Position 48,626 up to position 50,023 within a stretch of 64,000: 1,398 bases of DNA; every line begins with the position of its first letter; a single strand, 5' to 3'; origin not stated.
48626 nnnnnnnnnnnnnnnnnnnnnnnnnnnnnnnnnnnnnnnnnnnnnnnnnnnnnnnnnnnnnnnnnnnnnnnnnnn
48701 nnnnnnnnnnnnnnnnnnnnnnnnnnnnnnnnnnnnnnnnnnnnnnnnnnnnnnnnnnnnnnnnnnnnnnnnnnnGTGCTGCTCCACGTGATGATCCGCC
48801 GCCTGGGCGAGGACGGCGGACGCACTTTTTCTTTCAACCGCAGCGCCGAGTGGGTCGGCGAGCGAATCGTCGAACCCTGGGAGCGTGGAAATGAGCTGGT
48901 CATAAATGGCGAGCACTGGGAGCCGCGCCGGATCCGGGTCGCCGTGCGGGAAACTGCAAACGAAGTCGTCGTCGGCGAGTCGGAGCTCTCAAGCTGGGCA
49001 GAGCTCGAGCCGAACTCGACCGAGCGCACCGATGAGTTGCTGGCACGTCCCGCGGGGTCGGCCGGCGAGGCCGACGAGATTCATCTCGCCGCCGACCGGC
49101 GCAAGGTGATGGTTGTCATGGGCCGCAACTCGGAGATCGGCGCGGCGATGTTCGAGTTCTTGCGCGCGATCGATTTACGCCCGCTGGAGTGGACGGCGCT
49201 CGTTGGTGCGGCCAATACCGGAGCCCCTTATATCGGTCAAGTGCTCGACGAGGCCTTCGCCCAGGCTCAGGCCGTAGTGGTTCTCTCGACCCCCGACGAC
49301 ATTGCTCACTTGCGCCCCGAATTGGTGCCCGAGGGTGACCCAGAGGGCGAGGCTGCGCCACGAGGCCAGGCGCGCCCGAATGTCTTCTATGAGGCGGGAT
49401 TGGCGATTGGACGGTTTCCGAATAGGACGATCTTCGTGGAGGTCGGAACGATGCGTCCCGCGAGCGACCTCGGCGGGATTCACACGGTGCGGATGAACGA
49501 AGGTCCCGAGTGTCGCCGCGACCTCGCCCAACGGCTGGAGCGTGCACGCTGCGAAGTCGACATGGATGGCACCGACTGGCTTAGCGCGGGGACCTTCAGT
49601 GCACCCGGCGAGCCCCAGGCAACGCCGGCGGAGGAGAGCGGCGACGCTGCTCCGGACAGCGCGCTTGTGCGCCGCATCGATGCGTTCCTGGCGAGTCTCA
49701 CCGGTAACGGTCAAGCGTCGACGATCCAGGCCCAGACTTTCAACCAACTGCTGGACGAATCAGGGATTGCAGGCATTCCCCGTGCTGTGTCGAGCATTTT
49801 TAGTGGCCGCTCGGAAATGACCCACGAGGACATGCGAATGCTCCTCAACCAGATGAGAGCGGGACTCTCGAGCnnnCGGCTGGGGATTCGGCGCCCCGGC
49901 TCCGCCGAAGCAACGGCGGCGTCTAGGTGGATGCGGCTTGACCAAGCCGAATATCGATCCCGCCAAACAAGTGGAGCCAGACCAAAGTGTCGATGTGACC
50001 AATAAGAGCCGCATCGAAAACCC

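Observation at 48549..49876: Small ORF translationally coupled to a TIR-like nucleotide-binding protein at the island edge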

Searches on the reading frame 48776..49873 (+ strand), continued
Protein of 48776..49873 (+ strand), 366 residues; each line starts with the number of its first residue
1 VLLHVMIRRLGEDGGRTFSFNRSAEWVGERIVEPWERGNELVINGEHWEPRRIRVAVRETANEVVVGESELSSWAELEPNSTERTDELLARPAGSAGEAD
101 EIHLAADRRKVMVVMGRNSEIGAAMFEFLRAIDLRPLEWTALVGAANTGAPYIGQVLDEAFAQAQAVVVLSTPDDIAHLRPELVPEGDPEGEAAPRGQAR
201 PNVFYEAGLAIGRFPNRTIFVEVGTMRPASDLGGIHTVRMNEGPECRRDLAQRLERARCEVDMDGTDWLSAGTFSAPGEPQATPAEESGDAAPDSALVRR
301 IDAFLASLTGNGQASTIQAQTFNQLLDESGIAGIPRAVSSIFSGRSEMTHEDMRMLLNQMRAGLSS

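Call 93: search_protein_families(library=padloc, proteins=[L087:5385-7319:+, L087:7356-8714:+, L084:6803-7657:-, L085:5741-6562:+, L085:1032-2357:+, L086:1224-2441:+, L088:1742-3115:-], max_evalue=0.00001)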
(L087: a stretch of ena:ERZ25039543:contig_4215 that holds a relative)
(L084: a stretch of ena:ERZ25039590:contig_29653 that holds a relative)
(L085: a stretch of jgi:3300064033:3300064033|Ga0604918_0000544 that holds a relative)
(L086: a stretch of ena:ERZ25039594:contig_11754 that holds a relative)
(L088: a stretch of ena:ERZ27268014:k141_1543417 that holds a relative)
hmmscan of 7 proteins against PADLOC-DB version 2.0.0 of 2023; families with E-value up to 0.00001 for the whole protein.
L087:5385-7319:+ (645 aa): 63 families (the best 25 are shown)
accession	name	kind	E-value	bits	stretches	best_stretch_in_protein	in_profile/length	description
PDLC02980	AriA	-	2.1e-23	81.8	1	261-399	183-301/304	-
PDLC04178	HEC-01A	-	1.4e-15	55.3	1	329-413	258-345/399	-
PDLC00278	PtuA1|PtuA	-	2.5e-14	51.4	1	278-401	201-331/436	AAA ATPase domain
PDLC00099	GajA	-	7e-14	49.7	1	345-398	286-341/626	AAA ATPase domain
PDLC02979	AriA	-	7.7e-14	50.3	1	329-397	293-369/373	-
PDLC00096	GajA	-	3e-13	47.3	1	346-473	278-408/630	AAA ATPase domain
PDLC00271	PtuA1|PtuA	-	5.2e-13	47.3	1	359-403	280-324/421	AAA ATPase domain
PDLC02335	AbiLi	-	1.4e-12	45.4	1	22-401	77-241/326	AbiLi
PDLC00310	PtuA1|PtuA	-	1.5e-12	45.4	1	321-414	242-347/443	AAA ATPase domain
PDLC04135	mad3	-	1.6e-12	45.6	1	3-399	7-325/374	mads_3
PDLC00311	PtuA1|PtuA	-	2.4e-12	44.6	1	351-402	301-352/455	AAA ATPase domain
PDLC00080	GajA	-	3.4e-12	43.9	1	349-398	283-334/622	AAA ATPase domain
PDLC00091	GajA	-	4.1e-11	40.4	1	351-398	290-339/627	AAA ATPase domain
PDLC00075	GajA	-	4.2e-11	40.1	1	321-404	234-313/536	AAA ATPase domain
PDLC04168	GajA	-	8.9e-11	39.2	1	352-418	271-339/570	-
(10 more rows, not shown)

L087:7356-8714:+ (453 aa): 0 families

L084:6803-7657:- (284 aa): 0 families

L085:5741-6562:+ (274 aa): 0 families

L085:1032-2357:+ (442 aa): 0 families

L086:1224-2441:+ (406 aa): 0 families

L088:1742-3115:- (457 aa): 0 families

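Call 94: find_encoding_contigs(protein=P0042, flank=2500, max_places=1)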
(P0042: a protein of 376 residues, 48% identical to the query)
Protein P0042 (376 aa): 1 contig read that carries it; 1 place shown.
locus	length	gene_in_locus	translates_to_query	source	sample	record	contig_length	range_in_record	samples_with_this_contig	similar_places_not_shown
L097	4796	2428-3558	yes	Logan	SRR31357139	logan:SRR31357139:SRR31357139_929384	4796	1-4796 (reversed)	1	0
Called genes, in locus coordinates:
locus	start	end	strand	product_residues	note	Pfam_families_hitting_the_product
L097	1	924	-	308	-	?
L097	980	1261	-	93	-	PF12728:HTH_17 (weak)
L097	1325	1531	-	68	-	-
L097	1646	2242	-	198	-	PF19865:DUF6338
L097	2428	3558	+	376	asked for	PF10137:CAP12-PCTIR_TIR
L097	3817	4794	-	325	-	?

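Call 95: find_encoding_contigs(protein=P0035, flank=2500, max_places=1)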
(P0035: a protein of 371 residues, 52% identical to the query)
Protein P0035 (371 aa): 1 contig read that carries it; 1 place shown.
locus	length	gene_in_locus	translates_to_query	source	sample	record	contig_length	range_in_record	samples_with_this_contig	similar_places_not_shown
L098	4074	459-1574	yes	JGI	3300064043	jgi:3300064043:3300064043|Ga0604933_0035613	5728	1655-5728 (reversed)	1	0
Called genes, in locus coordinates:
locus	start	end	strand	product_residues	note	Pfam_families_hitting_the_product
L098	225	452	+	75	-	-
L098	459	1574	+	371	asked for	PF10137:CAP12-PCTIR_TIR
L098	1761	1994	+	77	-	PF12844:HTH_19 (weak), PF13560:HTH_31, PF13443:HTH_26 (weak), PF01381:HTH_3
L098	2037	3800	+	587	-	-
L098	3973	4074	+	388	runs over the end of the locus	PF04607:RelA_SpoT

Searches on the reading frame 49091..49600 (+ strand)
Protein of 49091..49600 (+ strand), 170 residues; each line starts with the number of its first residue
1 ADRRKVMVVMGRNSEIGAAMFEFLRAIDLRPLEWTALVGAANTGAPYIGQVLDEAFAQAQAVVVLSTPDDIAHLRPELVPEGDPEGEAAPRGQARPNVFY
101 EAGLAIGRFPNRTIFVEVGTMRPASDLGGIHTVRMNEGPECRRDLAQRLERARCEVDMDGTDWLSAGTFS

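Call 72: search_solved_structures(query=window:49091-49600:+, max_evalue=10, show_alignments=3)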
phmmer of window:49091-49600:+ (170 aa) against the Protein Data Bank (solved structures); distinct sequences matched with E-value up to 10: 1.
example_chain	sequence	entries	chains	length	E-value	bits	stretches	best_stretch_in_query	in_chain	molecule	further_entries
8f4x_0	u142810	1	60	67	0.72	12.8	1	55-91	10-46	RC_I_1-H11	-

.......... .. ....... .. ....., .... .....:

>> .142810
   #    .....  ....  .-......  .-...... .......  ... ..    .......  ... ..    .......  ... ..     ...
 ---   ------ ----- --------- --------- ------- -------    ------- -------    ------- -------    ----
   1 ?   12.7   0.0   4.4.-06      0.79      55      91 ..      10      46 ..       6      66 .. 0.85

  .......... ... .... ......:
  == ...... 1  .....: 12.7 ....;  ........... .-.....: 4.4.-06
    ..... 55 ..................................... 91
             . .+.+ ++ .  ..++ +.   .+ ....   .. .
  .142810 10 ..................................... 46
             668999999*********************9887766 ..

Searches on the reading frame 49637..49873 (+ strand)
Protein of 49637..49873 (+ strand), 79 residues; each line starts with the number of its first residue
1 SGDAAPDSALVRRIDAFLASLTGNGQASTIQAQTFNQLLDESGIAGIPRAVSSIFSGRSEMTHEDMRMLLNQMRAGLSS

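Call 66: search_protein_families(library=pfam, proteins=[window:49637-49873:+], max_evalue=10)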
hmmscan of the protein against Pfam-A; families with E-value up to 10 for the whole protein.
window:49637-49873:+ (79 aa): 1 family
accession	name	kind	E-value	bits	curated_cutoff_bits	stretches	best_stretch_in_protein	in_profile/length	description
PF11796.13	DUF3323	-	0.15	12.4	26.6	1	9-60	13-66/209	Protein of unknown function N-terminus (DUF3323)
